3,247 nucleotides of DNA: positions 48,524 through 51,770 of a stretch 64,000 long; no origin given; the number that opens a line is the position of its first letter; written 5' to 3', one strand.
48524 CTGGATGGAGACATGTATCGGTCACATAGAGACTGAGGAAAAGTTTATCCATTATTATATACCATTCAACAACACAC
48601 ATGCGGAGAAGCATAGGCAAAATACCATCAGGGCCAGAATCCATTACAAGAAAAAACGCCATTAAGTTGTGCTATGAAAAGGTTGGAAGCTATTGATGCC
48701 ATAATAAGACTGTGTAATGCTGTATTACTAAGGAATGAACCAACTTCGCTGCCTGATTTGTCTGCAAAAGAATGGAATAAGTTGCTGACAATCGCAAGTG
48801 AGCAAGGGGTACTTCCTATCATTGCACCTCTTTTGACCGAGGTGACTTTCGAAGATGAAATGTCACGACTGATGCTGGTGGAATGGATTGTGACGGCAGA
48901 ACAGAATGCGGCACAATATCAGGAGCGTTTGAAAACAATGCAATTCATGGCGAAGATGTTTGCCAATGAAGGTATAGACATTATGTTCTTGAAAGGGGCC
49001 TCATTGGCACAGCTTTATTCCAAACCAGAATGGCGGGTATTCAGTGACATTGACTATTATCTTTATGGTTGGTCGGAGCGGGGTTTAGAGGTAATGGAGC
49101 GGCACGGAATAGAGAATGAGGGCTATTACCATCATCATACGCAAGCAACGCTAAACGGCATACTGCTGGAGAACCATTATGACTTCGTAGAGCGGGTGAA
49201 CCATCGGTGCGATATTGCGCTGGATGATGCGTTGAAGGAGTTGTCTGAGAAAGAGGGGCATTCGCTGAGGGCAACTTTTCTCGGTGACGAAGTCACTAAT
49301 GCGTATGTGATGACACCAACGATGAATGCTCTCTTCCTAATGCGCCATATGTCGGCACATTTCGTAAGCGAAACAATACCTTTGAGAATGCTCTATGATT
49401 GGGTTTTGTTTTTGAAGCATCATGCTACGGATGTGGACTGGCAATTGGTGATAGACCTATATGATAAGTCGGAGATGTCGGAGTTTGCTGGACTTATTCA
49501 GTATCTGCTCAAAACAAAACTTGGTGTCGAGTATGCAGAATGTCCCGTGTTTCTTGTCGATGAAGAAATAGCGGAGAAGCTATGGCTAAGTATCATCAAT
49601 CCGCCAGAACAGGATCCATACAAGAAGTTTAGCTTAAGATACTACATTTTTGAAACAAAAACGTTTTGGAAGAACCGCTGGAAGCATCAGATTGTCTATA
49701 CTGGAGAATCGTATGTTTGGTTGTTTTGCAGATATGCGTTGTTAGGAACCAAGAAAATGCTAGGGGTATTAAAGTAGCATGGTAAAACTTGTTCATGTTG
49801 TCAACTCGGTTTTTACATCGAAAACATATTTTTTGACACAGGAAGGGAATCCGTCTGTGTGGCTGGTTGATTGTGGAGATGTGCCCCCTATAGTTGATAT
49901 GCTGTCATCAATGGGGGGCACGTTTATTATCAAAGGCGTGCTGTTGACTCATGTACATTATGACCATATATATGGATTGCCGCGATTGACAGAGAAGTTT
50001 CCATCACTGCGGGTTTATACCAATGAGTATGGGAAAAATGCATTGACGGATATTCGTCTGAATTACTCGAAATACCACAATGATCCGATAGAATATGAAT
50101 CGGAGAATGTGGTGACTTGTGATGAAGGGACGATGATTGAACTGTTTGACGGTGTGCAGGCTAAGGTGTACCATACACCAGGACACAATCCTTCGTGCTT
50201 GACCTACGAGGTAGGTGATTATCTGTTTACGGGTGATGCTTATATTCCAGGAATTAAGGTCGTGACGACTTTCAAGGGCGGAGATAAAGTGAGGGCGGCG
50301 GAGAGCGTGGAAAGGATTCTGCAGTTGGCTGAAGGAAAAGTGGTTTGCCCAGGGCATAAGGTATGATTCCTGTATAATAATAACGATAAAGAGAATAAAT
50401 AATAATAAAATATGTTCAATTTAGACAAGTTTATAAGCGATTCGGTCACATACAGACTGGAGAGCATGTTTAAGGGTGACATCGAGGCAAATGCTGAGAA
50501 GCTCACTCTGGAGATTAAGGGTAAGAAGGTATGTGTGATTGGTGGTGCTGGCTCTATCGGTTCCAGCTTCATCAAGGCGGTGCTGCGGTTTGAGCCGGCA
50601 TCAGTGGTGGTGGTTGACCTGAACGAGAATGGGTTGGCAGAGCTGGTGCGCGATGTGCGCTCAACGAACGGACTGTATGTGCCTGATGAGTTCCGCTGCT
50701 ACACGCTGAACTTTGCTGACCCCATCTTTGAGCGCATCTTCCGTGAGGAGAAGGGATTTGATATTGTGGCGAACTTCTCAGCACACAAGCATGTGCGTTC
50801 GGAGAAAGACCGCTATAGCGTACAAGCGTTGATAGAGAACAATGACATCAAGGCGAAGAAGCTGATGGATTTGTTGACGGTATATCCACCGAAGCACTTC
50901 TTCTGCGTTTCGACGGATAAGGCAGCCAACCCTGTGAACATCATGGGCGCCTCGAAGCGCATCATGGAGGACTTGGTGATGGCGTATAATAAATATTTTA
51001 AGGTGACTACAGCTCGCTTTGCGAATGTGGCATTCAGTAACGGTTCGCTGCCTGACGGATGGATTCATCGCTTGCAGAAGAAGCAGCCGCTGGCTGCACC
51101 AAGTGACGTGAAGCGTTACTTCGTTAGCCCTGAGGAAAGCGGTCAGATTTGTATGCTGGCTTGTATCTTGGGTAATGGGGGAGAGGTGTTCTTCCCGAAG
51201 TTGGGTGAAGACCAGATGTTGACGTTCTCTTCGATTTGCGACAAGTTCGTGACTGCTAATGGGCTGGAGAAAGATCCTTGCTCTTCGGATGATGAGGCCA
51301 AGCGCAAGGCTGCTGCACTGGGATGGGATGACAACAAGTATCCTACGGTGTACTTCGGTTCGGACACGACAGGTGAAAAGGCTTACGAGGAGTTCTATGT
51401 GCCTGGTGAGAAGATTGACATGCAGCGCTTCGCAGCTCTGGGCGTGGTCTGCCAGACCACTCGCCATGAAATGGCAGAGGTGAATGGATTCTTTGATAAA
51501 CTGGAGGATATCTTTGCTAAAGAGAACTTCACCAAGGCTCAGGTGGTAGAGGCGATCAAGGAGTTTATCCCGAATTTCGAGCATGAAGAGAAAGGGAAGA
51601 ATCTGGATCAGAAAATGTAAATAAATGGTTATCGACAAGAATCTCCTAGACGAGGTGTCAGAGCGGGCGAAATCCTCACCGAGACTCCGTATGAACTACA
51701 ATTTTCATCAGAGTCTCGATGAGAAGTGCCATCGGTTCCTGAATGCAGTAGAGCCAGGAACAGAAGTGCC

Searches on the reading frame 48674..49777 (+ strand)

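Call 11: search_protein_families(library=pfam, proteins=[window:48674-49777:+], max_evalue=0.001)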
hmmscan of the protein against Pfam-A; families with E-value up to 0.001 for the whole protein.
window:48674-49777:+ (367 aa): 1 family
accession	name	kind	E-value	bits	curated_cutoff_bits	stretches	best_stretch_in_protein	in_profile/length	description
PF14907.12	NTP_transf_5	-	3.7e-37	128.7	31.2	1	31-280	2-245/249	Uncharacterised nucleotidyltransferase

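Call 61: search_protein_families(library=ncbifam, proteins=[window:48674-49777:+], max_evalue=0.00001)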
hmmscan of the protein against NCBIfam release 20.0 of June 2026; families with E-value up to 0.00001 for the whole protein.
window:48674-49777:+ (367 aa): 0 families

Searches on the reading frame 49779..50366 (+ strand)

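Call 11: search_protein_families(library=pfam, proteins=[window:49779-50366:+], max_evalue=0.001)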
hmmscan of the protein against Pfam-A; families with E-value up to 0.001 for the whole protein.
window:49779-50366:+ (195 aa): 2 families
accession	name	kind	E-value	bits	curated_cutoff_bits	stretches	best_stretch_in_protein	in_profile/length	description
PF00753.33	Lactamase_B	-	2.8e-19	70.3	22.7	1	51-193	44-196/196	Metallo-beta-lactamase superfamily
PF12706.13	Lactamase_B_2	-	2.9e-06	27.4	27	1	51-130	31-107/200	Beta-lactamase superfamily domain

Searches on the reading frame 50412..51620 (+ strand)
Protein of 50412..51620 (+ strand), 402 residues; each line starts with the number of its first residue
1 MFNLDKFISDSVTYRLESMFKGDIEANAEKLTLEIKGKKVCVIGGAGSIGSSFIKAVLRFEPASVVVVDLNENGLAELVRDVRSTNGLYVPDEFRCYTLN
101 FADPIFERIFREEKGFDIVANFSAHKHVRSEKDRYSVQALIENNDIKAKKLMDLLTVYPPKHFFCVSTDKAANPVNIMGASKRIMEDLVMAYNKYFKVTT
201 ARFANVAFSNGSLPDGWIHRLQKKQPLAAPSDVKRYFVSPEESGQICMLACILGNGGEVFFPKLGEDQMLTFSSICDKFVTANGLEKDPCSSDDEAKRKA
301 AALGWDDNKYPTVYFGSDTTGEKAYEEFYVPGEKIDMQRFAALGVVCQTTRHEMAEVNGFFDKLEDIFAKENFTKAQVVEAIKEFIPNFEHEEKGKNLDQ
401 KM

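Call 11: search_protein_families(library=pfam, proteins=[window:50412-51620:+], max_evalue=0.001)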
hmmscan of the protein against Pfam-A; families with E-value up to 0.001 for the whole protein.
window:50412-51620:+ (402 aa): 3 families
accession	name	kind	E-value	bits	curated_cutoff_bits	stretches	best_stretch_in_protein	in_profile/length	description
PF02719.21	Polysacc_synt_2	-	3.1e-37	128.8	20.2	1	40-340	1-285/293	Polysaccharide biosynthesis protein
PF01370.27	Epimerase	-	2.4e-06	27.6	20.9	1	40-207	1-173/240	NAD dependent epimerase/dehydratase family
PF16363.11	GDP_Man_Dehyd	-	0.00013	21.9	27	0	42-169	2-130/332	GDP-mannose 4,6 dehydratase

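Call 61: search_protein_families(library=ncbifam, proteins=[window:50412-51620:+], max_evalue=0.00001)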
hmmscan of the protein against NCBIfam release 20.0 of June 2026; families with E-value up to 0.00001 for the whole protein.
window:50412-51620:+ (402 aa): 3 families
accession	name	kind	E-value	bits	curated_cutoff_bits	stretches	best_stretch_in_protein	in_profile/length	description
TIGR03589.1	PseB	equivalog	2.8e-17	62.7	407.75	1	36-269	3-233/324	UDP-N-acetylglucosamine 4,6-dehydratase (inverting)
TIGR04130.1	FnlA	equivalog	1.1e-12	47.5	730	1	36-265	3-227/337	UDP-N-acetylglucosamine 4,6-dehydratase/5-epimerase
TIGR01179.1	galE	equivalog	4.1e-07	29.1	262.3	1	39-207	1-177/332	UDP-glucose 4-epimerase GalE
